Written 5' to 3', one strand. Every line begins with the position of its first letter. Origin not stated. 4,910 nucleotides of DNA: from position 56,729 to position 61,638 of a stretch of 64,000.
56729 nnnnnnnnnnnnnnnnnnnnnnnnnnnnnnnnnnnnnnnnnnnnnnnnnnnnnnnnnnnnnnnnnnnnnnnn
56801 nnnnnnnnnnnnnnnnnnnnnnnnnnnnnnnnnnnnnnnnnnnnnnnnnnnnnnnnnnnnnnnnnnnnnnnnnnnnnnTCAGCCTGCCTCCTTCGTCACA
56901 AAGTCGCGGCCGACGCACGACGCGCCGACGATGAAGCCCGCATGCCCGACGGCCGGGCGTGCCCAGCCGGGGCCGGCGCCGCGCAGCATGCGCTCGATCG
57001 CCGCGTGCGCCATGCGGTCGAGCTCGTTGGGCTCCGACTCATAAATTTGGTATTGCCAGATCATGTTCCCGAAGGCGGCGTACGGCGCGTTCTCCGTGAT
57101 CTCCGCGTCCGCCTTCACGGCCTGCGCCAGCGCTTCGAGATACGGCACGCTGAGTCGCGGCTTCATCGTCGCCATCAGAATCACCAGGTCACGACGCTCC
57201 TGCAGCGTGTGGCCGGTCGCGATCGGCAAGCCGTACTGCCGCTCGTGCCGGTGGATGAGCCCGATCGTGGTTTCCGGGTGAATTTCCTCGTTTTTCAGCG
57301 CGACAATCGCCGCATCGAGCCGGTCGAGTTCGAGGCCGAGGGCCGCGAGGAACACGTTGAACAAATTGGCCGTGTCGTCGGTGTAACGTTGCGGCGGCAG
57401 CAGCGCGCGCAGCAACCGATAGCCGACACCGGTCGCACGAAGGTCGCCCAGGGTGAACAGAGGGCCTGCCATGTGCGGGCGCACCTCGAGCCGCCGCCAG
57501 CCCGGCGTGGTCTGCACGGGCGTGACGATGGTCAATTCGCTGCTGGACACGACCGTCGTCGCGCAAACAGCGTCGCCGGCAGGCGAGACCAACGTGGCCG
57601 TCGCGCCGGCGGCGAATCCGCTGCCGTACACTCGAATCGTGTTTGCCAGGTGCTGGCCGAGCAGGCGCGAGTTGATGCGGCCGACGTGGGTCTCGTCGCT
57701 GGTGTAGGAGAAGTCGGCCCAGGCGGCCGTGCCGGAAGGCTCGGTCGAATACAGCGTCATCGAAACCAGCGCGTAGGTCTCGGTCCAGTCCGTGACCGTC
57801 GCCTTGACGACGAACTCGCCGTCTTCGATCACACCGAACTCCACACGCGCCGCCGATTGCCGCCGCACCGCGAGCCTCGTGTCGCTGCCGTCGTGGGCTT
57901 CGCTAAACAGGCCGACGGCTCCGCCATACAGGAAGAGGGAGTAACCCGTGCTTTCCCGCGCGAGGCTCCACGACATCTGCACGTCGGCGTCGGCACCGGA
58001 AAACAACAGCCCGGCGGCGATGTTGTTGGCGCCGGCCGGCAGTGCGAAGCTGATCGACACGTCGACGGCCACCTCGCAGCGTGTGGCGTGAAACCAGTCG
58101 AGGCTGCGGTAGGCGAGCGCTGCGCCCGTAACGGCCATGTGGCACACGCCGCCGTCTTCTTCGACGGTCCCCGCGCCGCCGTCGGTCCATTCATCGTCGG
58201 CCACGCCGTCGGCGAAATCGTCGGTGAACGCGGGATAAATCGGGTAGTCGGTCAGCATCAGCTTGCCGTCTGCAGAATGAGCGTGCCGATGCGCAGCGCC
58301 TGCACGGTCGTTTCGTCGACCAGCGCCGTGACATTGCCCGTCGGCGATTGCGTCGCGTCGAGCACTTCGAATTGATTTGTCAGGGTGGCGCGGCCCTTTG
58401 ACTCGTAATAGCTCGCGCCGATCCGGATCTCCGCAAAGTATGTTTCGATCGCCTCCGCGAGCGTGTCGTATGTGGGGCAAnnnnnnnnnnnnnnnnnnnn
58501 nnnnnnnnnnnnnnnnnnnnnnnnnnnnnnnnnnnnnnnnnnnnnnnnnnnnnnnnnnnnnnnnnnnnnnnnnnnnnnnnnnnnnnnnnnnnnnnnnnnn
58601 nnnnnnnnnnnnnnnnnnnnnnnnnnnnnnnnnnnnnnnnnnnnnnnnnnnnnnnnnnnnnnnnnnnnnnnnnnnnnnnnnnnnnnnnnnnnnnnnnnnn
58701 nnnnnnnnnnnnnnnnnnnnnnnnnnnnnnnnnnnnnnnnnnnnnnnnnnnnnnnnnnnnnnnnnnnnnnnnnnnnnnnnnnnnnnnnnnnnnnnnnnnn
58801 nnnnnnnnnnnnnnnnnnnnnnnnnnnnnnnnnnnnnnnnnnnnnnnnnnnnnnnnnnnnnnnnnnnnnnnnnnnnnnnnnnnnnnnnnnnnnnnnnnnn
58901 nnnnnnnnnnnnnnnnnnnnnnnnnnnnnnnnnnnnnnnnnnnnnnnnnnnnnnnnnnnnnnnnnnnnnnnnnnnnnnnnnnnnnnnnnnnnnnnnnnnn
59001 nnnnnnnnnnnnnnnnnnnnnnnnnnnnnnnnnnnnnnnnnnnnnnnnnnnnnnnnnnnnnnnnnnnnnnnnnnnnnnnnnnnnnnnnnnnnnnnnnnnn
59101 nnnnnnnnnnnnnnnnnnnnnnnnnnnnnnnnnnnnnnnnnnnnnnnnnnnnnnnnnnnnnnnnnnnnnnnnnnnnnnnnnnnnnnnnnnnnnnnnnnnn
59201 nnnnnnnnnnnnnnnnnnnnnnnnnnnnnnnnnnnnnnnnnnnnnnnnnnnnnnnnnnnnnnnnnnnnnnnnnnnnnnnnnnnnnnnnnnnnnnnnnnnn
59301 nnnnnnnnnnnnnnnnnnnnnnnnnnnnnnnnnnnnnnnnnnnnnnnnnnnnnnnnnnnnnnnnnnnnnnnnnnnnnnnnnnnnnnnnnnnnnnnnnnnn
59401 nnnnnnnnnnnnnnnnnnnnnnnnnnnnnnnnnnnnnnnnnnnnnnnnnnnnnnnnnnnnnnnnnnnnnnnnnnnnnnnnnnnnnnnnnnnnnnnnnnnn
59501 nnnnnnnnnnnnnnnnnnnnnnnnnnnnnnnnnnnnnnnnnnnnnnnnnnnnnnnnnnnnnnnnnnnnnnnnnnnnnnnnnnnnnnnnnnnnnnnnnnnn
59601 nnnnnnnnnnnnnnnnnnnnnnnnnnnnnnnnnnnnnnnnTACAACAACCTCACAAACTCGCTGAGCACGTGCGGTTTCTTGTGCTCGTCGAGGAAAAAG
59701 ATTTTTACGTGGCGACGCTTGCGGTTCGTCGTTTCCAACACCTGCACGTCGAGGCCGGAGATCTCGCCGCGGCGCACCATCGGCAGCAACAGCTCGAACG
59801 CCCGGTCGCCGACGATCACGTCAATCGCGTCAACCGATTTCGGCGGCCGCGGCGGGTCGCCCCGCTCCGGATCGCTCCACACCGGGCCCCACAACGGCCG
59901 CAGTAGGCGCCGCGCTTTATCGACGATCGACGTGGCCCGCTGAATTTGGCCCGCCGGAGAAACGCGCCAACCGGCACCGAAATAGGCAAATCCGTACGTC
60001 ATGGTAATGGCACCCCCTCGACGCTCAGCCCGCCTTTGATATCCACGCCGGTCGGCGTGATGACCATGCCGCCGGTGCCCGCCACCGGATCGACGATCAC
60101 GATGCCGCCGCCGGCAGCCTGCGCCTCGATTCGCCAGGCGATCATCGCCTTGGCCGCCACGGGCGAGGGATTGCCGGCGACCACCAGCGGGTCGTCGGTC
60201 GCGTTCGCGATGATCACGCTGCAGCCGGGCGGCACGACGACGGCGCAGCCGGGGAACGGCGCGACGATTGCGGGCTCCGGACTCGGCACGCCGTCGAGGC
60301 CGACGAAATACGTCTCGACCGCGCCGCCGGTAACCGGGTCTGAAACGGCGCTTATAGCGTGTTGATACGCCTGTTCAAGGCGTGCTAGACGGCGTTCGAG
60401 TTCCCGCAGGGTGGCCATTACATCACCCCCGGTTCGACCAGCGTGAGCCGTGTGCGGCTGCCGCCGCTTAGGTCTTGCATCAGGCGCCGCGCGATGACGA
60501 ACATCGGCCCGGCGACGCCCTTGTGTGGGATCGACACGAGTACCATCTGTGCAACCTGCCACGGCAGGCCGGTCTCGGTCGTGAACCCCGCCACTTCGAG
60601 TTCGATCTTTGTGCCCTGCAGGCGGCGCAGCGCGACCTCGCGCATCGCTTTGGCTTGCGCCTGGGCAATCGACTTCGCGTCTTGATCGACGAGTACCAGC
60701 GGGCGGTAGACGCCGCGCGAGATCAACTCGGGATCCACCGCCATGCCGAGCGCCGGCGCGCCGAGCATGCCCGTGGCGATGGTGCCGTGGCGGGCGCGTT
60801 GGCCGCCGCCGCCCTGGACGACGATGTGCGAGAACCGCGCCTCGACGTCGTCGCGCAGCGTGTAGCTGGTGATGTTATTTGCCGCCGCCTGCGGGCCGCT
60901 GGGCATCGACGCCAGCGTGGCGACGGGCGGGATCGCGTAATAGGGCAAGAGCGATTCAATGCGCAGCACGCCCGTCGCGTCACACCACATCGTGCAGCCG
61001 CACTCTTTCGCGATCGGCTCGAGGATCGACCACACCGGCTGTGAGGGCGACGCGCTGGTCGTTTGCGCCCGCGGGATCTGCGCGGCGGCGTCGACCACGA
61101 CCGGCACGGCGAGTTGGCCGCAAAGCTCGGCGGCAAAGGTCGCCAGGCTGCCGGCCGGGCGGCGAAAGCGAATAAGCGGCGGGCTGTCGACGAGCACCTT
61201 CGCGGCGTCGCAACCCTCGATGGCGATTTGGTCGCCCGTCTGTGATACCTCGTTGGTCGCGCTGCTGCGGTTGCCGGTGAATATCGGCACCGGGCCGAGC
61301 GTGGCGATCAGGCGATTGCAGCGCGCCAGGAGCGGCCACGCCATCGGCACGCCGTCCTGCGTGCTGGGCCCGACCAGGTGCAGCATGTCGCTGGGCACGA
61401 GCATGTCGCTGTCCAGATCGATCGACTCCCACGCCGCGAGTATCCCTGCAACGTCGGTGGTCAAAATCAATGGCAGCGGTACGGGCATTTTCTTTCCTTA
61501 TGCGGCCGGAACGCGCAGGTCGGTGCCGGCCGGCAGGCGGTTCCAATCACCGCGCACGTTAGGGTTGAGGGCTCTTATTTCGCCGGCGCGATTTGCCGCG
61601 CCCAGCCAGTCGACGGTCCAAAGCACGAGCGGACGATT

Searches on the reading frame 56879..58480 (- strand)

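Call 24: search_protein_families(library=pfam, proteins=[window:56879-58480:-], max_evalue=0.01)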
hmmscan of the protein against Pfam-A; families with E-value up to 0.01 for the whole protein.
window:56879-58480:- (533 aa): 1 family
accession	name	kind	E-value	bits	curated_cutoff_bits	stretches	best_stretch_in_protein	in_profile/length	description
PF10076.14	Phage_Mu_Gp48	-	5.3e-11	43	37.4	1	358-480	4-119/150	Bacteriophage Mu-like, Gp48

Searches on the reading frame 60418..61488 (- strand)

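Call 25: search_protein_families(library=pfam, proteins=[window:60418-61488:-], max_evalue=0.01)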
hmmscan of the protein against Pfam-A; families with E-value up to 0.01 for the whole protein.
window:60418-61488:- (356 aa): 3 families
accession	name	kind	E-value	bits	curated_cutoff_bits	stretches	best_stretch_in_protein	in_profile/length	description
PF22174.2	NMB1110-like_C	-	1e-09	38.6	27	1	289-355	3-69/69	Tail protein, C-terminal domain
PF22255.2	Gp44-like_2nd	-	5.7e-06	26.7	27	1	98-177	3-82/84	Baseplate hub protein gp44-like, second domain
PF22630.2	NMB1110_3rd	-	0.0056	17.4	27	1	251-281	28-55/59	Tail protein NMB1110-like, third domain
